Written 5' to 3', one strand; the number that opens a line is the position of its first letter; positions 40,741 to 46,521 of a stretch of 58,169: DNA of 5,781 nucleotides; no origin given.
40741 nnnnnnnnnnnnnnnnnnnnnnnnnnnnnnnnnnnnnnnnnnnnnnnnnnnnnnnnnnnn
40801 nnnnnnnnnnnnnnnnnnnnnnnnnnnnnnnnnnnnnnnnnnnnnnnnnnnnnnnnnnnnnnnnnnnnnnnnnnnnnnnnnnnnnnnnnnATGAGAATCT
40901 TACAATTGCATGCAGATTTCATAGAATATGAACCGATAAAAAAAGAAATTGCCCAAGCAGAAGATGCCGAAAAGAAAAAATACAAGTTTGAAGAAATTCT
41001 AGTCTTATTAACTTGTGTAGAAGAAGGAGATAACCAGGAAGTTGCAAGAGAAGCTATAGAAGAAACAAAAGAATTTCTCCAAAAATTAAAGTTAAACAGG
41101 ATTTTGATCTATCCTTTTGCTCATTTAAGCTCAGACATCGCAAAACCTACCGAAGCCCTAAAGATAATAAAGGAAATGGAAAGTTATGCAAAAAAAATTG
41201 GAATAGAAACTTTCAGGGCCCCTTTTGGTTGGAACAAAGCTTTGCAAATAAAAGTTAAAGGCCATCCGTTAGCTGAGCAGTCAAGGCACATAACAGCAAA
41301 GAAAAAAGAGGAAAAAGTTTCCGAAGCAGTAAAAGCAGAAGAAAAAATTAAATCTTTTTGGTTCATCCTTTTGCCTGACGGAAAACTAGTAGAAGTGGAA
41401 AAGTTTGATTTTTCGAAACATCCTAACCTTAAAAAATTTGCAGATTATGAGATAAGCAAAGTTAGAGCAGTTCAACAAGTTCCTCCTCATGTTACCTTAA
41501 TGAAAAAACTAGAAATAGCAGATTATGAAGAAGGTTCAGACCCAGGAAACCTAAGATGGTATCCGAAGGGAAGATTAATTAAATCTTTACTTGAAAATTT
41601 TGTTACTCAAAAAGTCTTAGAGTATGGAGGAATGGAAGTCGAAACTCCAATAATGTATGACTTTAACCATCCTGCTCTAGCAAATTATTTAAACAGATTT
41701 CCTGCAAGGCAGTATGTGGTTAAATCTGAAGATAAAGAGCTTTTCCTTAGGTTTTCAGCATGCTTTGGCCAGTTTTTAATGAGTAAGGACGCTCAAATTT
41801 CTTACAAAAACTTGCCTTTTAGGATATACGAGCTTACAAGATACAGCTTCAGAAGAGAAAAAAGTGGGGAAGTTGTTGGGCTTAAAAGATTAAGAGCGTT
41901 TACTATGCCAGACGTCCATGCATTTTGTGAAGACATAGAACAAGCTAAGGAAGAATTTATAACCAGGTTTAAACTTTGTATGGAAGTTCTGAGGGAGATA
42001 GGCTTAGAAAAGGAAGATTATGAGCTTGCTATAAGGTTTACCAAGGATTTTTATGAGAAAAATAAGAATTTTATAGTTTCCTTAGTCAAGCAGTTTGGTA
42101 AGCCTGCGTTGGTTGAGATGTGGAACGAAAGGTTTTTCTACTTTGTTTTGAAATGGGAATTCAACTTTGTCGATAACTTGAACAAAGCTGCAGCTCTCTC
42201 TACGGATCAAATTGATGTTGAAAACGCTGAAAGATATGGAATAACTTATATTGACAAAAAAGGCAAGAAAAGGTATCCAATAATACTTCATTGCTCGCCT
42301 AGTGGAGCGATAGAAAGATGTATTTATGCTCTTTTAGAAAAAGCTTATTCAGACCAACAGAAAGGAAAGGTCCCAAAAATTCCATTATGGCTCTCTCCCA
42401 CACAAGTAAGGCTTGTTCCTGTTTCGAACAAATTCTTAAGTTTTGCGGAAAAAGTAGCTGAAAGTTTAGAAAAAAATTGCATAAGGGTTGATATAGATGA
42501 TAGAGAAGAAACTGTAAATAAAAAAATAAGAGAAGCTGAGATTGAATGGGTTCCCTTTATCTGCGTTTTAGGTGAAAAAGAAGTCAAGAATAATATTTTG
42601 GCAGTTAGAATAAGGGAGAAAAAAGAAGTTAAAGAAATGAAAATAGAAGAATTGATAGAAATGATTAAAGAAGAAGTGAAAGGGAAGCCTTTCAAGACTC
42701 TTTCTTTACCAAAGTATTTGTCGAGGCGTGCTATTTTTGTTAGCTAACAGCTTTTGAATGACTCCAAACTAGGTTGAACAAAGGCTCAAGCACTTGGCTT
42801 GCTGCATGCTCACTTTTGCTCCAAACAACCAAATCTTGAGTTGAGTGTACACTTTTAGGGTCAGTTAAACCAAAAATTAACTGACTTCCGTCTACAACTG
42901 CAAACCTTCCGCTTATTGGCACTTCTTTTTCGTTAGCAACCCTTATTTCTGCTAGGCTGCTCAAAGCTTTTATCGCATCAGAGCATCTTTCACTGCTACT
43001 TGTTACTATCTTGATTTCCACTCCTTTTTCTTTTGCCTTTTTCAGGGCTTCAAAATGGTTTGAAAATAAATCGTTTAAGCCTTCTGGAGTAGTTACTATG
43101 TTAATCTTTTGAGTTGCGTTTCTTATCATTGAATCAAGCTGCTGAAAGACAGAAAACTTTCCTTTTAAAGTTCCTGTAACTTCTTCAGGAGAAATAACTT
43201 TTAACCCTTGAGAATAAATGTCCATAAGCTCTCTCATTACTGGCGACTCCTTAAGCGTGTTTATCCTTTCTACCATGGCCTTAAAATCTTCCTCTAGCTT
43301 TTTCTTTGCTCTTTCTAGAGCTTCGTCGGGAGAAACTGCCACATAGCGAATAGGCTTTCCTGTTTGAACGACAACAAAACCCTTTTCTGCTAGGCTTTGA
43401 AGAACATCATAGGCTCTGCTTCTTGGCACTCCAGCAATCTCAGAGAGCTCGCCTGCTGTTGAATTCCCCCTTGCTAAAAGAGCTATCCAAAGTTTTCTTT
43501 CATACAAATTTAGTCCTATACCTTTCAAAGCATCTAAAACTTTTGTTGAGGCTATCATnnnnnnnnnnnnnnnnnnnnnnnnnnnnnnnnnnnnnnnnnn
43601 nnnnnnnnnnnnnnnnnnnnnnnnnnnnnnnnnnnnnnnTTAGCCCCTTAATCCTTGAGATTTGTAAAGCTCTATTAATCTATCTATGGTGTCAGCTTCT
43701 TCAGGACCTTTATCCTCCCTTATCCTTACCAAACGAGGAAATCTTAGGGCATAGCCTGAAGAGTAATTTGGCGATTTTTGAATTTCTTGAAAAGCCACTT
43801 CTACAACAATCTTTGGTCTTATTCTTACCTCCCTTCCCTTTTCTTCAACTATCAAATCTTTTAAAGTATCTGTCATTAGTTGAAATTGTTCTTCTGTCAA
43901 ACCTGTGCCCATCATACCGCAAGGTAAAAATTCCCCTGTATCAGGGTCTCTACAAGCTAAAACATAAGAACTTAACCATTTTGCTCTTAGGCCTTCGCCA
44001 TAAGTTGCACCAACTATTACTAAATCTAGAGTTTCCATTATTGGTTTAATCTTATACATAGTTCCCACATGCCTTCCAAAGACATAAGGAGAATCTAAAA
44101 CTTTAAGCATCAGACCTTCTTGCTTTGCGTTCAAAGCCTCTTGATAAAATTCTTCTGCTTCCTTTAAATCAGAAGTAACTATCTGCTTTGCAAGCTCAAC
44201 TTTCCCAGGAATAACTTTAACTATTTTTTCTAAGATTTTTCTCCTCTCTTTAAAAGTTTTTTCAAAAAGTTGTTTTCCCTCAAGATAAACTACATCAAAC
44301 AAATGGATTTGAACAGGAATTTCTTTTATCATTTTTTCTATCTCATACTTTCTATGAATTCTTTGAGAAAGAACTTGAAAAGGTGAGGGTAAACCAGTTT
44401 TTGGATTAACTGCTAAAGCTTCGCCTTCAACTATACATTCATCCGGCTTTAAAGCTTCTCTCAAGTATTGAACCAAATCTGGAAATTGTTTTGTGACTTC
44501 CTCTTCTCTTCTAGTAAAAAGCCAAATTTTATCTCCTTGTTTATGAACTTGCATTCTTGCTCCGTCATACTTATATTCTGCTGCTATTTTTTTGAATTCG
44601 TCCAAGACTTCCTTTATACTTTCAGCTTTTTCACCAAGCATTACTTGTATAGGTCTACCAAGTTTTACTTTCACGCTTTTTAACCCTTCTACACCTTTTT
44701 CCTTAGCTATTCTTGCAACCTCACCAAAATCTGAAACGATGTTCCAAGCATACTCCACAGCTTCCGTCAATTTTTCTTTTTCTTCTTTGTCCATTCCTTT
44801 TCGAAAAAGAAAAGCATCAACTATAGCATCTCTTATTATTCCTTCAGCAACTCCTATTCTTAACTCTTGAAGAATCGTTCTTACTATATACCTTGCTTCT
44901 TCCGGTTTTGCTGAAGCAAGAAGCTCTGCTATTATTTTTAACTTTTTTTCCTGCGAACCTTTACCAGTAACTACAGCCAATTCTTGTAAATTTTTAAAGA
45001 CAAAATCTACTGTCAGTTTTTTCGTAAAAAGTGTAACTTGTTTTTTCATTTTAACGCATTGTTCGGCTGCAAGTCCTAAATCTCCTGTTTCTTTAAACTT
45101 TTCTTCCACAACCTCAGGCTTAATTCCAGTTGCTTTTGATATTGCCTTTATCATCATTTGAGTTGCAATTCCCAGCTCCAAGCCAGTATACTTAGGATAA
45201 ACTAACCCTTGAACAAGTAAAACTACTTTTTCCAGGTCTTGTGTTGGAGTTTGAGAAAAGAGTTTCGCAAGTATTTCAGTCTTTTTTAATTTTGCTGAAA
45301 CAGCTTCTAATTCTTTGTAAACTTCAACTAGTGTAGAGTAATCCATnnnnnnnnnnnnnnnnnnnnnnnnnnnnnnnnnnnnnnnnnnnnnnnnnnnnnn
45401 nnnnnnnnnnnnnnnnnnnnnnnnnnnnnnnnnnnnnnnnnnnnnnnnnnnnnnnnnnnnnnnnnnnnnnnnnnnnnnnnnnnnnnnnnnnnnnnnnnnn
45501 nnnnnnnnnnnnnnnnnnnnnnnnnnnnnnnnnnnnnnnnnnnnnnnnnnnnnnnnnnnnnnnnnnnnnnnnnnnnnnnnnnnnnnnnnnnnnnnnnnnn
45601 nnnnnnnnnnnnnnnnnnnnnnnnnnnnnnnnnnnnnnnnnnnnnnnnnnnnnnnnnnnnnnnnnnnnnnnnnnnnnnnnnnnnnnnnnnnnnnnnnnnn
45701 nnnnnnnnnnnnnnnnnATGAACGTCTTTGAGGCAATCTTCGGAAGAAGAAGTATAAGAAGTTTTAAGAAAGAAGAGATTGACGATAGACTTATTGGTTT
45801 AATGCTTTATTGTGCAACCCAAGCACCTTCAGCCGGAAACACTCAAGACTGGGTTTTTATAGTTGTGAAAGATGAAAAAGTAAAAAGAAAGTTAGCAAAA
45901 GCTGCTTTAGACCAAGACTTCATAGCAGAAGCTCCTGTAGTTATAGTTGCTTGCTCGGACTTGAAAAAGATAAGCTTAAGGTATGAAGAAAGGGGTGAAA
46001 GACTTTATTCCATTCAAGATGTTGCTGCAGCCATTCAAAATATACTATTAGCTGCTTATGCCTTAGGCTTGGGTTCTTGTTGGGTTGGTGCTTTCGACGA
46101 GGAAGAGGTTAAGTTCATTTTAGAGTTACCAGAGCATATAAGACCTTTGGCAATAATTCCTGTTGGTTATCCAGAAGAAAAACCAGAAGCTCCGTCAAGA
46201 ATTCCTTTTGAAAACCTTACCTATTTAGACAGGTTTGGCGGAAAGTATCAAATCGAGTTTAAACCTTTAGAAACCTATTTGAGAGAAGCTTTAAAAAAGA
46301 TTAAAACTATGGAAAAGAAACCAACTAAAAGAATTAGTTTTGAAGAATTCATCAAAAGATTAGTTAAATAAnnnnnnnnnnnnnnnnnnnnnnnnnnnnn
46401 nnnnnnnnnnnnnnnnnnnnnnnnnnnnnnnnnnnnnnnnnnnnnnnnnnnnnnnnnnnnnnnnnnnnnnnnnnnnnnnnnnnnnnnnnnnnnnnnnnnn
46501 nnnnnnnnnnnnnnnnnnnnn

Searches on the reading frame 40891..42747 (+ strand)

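Call 29: search_protein_families(library=pfam, proteins=[window:40891-42747:+], max_evalue=0.001)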
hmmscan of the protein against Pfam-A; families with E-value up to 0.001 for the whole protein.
window:40891-42747:+ (618 aa): 3 families
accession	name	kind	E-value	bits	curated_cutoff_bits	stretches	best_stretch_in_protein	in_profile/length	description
PF08915.16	tRNA-Thr_ED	-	2.4e-45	154.4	30.2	1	1-134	1-137/137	Archaea-specific editing domain of threonyl-tRNA synthetase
PF00587.30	tRNA-synt_2b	-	1.5e-23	84.3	29.3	1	275-484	1-178/179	tRNA synthetase class II core domain (G, H, P, S and T)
PF03129.25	HGTP_anticodon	-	6.1e-23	81.2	21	1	505-595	1-94/94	Anticodon binding domain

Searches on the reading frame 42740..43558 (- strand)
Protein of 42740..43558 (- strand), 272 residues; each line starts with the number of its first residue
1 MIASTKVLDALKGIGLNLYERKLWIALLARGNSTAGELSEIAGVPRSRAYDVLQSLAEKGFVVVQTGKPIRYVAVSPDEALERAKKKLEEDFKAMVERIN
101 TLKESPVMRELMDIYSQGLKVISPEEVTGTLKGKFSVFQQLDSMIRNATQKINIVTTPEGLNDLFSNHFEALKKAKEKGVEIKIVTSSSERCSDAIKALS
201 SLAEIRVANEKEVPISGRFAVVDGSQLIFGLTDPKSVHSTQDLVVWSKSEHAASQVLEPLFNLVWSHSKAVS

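Call 28: search_protein_families(library=pfam, proteins=[window:42740-43558:-], max_evalue=0.001)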
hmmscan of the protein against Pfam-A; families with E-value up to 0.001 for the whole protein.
window:42740-43558:- (272 aa): 4 families
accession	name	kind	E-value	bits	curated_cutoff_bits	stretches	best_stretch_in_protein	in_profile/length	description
PF01978.25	TrmB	-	6.1e-22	77.7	25.6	1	11-77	1-67/68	Sugar-specific transcriptional regulator TrmB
PF11495.14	Regulator_TrmB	-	1.2e-08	34.9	22.2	1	131-271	5-135/233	Archaeal transcriptional regulator TrmB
PF09339.16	HTH_IclR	-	2e-05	24.7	22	1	27-63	11-49/52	IclR helix-turn-helix domain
PF13091.12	PLDc_2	-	3.9e-05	23.9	27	1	143-256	3-124/132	PLD-like domain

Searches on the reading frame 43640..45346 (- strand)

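Call 29: search_protein_families(library=pfam, proteins=[window:43640-45346:-], max_evalue=0.001)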
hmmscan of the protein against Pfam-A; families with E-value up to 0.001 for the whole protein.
window:43640-45346:- (568 aa): 4 families
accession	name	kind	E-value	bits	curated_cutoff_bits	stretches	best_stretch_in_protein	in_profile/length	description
PF01068.26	DNA_ligase_A_M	-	1.5e-58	198.3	26.2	1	236-434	2-204/204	ATP dependent DNA ligase domain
PF04675.19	DNA_ligase_A_N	-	2.1e-46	158.8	24.6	1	3-175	2-173/174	DNA ligase N terminus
PF04679.21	DNA_ligase_A_C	-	5e-17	62.5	27.5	1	454-546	1-94/94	ATP dependent DNA ligase C terminal region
PF09414.15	RNA_ligase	-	3.1e-05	24.6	27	1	253-422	2-162/171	RNA ligase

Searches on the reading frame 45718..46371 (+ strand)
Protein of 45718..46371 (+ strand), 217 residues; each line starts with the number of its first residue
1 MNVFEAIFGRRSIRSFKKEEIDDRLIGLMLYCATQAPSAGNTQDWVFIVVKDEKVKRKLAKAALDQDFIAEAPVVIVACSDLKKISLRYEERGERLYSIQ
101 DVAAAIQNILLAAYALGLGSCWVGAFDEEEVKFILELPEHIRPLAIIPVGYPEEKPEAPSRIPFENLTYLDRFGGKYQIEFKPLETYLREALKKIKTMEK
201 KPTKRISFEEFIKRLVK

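Call 27: search_protein_families(library=pfam, proteins=[window:45718-46371:+], max_evalue=0.001)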
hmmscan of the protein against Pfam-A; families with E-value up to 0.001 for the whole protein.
window:45718-46371:+ (217 aa): 2 families
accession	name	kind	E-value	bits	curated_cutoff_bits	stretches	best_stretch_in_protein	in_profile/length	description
PF00881.29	Nitroreductase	-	6.5e-37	127.7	23.5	2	63-151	81-167/167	Nitroreductase family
PF14512.11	TM1586_NiRdase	-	1.4e-17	64.5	27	1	107-170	89-151/215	Putative TM nitroreductase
